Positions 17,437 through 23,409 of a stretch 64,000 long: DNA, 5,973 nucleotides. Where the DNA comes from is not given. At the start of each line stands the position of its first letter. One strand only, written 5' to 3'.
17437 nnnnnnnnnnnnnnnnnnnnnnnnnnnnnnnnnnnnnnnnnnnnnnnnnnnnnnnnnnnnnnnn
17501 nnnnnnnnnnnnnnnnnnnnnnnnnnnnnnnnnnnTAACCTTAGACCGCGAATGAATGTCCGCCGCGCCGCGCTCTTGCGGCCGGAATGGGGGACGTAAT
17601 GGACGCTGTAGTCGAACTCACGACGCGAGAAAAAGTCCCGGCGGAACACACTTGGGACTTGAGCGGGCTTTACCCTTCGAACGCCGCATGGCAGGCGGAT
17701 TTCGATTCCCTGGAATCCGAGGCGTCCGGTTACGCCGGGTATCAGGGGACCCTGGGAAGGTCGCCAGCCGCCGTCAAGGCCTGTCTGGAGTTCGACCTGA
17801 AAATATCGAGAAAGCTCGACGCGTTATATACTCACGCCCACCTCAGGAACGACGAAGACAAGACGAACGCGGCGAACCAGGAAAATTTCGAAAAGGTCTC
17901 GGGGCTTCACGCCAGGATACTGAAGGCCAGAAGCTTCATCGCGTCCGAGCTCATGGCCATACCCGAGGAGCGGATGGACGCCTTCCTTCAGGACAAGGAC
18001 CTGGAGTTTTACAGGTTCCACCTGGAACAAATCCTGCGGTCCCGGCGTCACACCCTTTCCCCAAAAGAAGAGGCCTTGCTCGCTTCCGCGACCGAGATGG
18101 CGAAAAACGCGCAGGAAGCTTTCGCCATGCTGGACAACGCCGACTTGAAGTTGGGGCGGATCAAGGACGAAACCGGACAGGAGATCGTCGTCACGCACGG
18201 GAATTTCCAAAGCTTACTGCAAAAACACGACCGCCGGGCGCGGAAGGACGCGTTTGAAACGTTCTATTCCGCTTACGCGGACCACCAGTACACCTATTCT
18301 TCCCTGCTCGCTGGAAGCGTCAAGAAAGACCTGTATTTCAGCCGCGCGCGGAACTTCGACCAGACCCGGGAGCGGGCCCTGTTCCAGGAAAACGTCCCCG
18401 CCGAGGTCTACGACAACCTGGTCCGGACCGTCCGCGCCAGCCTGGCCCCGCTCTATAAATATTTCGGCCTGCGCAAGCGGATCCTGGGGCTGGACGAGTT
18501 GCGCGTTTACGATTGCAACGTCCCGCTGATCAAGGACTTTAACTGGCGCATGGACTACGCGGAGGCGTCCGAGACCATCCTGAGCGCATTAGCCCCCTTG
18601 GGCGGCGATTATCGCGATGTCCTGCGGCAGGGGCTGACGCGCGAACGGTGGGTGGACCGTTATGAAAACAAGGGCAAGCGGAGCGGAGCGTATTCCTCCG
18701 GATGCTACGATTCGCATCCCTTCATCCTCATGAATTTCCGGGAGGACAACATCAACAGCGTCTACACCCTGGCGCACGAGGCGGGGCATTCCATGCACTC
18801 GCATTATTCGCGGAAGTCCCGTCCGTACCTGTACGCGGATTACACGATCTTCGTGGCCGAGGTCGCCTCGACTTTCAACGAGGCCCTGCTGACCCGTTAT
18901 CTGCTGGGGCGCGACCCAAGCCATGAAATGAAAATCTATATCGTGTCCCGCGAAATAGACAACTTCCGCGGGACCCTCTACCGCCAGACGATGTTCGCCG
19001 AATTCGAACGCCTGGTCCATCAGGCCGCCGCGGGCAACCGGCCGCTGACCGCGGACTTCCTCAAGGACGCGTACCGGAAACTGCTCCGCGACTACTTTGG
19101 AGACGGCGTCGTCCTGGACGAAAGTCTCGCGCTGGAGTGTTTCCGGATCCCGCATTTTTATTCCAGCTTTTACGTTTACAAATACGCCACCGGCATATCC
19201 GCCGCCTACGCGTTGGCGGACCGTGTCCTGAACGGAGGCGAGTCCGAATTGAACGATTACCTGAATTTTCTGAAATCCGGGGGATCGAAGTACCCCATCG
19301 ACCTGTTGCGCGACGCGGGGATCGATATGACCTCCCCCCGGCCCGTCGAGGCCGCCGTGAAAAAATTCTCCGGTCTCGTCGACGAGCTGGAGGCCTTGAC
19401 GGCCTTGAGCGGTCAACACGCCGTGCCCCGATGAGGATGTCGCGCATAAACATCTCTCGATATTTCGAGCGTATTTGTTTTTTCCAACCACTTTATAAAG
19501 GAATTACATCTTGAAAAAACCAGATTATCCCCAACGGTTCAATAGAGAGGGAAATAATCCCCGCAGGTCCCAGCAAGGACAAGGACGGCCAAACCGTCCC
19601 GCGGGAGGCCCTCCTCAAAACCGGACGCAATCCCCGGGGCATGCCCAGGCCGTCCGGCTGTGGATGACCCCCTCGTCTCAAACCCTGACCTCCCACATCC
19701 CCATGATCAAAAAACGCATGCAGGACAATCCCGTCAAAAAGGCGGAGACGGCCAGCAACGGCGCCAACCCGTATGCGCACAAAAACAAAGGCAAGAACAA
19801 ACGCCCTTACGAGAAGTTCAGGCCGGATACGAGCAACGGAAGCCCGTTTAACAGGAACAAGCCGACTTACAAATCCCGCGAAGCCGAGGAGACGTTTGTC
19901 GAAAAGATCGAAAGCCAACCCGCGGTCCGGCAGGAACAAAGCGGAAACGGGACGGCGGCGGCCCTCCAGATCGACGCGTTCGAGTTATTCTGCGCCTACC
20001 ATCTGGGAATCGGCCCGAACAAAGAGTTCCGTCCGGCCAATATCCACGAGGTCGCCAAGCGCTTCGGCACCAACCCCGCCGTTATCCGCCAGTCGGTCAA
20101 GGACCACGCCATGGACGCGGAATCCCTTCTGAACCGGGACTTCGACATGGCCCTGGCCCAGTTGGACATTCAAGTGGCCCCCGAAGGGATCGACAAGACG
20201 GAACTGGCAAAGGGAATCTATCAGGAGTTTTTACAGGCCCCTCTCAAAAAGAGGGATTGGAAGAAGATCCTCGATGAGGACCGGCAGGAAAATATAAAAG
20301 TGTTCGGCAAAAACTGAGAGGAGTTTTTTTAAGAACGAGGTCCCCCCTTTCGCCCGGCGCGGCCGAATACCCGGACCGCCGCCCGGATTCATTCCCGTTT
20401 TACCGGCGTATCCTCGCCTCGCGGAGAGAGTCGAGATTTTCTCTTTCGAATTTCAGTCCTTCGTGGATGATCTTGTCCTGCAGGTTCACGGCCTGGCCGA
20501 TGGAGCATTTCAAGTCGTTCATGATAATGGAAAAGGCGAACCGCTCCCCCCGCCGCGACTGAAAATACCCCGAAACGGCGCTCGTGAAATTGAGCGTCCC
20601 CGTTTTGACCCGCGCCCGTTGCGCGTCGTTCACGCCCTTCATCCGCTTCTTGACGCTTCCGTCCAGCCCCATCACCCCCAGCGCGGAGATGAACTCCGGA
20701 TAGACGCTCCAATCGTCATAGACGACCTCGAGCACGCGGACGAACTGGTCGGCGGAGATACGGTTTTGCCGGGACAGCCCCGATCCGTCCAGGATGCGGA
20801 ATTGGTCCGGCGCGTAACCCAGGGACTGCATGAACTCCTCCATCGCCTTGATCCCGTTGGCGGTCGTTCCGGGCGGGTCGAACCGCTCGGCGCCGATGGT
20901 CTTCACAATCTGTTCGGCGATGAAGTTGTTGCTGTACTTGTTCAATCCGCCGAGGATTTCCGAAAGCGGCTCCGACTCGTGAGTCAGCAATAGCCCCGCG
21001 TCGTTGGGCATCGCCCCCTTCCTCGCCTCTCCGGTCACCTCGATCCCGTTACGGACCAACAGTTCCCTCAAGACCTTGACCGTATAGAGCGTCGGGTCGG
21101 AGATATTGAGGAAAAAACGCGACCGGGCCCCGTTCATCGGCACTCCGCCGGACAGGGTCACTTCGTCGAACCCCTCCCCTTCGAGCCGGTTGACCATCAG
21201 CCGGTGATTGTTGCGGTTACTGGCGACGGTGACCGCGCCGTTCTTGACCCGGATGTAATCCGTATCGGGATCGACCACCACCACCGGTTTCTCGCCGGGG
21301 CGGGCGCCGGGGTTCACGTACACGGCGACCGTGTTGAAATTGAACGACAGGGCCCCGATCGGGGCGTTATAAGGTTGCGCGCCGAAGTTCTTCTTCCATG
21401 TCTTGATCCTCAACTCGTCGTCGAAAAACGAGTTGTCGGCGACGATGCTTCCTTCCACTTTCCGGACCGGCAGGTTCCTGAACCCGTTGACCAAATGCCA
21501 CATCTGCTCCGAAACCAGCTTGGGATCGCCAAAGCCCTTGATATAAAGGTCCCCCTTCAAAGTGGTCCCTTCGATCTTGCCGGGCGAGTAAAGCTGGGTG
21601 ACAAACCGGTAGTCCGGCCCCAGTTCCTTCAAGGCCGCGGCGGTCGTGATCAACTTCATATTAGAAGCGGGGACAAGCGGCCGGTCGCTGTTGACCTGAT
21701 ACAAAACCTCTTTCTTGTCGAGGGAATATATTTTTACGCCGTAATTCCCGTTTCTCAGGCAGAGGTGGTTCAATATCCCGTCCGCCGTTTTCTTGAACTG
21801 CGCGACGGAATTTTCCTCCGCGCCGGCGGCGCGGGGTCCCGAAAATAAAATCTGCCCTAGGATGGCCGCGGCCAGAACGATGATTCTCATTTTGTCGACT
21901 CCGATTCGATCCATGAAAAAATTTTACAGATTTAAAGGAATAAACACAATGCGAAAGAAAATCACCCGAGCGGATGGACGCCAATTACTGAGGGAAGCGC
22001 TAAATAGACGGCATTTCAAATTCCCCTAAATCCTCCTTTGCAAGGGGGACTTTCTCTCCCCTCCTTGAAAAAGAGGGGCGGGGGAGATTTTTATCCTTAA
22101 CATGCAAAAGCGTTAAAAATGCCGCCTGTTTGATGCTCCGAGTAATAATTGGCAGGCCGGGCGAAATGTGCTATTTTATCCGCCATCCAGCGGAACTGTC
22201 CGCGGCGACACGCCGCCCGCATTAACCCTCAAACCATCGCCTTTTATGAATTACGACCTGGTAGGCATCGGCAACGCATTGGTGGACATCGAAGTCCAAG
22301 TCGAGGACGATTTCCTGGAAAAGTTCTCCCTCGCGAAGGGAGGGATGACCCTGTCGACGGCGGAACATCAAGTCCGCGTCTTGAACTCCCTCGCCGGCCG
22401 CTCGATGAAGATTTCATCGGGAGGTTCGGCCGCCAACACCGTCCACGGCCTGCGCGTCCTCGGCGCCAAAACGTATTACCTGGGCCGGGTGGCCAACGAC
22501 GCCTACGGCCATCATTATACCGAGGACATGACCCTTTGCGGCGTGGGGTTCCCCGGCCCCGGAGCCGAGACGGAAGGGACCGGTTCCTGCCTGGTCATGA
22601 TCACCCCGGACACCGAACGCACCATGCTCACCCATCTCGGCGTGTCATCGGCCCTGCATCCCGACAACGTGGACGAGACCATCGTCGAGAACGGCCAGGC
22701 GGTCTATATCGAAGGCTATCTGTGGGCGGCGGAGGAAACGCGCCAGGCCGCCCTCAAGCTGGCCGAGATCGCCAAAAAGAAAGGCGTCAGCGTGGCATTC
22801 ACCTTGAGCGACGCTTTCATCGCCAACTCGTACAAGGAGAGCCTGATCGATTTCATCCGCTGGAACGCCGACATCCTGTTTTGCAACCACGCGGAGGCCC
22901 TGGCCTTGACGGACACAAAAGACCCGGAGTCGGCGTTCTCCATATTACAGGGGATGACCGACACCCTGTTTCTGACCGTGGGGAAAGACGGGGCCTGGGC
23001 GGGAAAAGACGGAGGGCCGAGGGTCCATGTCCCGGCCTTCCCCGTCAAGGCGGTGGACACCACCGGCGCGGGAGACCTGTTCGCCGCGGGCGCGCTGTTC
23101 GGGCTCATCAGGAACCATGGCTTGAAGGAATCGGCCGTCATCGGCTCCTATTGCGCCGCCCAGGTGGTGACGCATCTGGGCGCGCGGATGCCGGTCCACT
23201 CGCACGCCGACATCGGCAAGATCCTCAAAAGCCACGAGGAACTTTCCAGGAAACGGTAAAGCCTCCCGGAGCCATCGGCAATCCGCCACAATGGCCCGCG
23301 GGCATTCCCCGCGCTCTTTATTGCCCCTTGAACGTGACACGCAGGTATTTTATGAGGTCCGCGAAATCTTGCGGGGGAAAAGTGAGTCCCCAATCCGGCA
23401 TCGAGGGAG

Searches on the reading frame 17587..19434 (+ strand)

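Call 28: search_protein_families(library=pfam, proteins=[window:17587-19434:+], max_evalue=0.001)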
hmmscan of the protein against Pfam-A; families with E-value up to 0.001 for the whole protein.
window:17587-19434:+ (615 aa): 2 families
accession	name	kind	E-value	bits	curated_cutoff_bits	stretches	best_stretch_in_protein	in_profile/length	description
PF01432.26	Peptidase_M3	-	1.2e-74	252.7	27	1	210-591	2-455/457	Peptidase family M3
PF08439.15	Peptidase_M3_N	-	7.6e-21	74.5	25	1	121-188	1-69/70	Oligopeptidase F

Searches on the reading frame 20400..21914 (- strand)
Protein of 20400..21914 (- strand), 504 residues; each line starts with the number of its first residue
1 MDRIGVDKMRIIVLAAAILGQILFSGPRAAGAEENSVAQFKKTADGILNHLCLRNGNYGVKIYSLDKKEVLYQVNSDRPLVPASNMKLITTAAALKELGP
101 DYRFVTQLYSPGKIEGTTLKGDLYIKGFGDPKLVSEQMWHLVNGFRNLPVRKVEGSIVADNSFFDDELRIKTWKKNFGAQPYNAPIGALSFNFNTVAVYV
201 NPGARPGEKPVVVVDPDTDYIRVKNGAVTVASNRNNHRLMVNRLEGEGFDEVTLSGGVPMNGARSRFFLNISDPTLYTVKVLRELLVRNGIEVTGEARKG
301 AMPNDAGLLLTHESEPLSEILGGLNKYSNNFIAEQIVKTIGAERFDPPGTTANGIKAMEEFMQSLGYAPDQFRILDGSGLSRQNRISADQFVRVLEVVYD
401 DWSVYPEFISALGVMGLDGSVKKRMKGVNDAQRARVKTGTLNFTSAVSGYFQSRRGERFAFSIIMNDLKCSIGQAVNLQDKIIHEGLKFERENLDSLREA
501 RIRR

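Call 28: search_protein_families(library=pfam, proteins=[window:20400-21914:-], max_evalue=0.001)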
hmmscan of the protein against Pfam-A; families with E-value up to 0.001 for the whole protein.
window:20400-21914:- (504 aa): 2 families
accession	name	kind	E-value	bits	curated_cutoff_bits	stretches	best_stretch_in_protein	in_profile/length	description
PF02113.21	Peptidase_S13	-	3.4e-97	326.4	22.8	1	53-469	14-426/444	D-Ala-D-Ala carboxypeptidase 3 (S13) family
PF13354.11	Beta-lactamase2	-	0.00023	21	22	0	354-464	99-213/214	Beta-lactamase enzyme family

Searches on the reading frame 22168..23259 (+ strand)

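Call 28: search_protein_families(library=pfam, proteins=[window:22168-23259:+], max_evalue=0.001)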
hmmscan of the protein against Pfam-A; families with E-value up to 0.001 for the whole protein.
window:22168-23259:+ (363 aa): 1 family
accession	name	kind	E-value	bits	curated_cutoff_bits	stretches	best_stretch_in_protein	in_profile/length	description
PF00294.29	PfkB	-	4.6e-48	164.5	25.8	1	76-342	27-298/302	pfkB family carbohydrate kinase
